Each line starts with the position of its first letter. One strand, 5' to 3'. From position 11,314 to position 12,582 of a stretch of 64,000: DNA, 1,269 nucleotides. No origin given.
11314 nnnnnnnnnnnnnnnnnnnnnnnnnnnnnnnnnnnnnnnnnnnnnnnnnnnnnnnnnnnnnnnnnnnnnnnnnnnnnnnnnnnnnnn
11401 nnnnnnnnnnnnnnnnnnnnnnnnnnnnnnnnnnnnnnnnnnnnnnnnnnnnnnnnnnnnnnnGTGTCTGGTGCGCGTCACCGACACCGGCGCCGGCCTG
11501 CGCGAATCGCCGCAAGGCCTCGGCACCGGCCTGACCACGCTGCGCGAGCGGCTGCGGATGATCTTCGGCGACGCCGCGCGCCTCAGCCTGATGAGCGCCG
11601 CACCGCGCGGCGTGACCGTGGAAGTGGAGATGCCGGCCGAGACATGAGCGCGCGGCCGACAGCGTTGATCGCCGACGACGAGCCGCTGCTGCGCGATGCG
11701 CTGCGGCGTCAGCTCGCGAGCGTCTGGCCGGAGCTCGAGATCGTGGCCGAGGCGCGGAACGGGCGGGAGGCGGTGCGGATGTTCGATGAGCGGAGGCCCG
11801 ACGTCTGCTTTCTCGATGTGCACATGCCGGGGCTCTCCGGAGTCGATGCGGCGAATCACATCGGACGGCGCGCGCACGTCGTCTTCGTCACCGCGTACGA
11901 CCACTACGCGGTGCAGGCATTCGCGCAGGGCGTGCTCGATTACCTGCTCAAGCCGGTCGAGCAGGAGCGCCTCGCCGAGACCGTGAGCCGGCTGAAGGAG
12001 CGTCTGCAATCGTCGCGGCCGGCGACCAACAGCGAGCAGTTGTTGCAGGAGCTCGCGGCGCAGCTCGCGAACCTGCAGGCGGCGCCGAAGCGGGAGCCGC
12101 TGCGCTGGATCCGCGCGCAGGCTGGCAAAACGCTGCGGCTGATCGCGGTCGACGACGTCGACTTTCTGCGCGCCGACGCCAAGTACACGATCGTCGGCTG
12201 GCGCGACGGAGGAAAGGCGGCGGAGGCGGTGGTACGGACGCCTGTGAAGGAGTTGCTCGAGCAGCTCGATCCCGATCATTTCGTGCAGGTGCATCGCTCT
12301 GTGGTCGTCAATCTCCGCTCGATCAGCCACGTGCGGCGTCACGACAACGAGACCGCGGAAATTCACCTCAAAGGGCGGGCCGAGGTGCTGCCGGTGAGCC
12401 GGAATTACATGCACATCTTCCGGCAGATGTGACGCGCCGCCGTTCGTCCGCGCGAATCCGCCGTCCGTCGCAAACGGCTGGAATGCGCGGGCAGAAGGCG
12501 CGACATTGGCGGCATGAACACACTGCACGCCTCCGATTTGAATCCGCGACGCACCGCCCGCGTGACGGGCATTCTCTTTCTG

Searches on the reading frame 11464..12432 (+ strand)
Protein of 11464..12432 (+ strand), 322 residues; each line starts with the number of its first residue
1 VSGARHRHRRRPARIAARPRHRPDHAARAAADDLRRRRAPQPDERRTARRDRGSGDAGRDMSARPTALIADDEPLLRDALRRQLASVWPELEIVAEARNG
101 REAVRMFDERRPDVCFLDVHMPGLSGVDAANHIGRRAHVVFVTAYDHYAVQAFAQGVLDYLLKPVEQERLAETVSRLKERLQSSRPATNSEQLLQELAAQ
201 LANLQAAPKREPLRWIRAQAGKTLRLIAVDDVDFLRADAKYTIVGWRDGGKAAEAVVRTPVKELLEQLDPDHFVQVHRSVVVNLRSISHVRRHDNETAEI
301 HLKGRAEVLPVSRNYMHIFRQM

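Call 8: search_protein_families(library=pfam, proteins=[window:11464-12432:+], max_evalue=0.01)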
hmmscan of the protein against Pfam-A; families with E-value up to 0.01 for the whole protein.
window:11464-12432:+ (322 aa): 2 families
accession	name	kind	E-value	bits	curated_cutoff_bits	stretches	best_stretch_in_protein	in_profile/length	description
PF00072.30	Response_reg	-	5.1e-23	81.8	30.2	1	68-174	2-110/111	Response regulator receiver domain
PF04397.21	LytTR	-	1.9e-19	70.1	22.6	1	224-321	3-95/98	LytTr DNA-binding domain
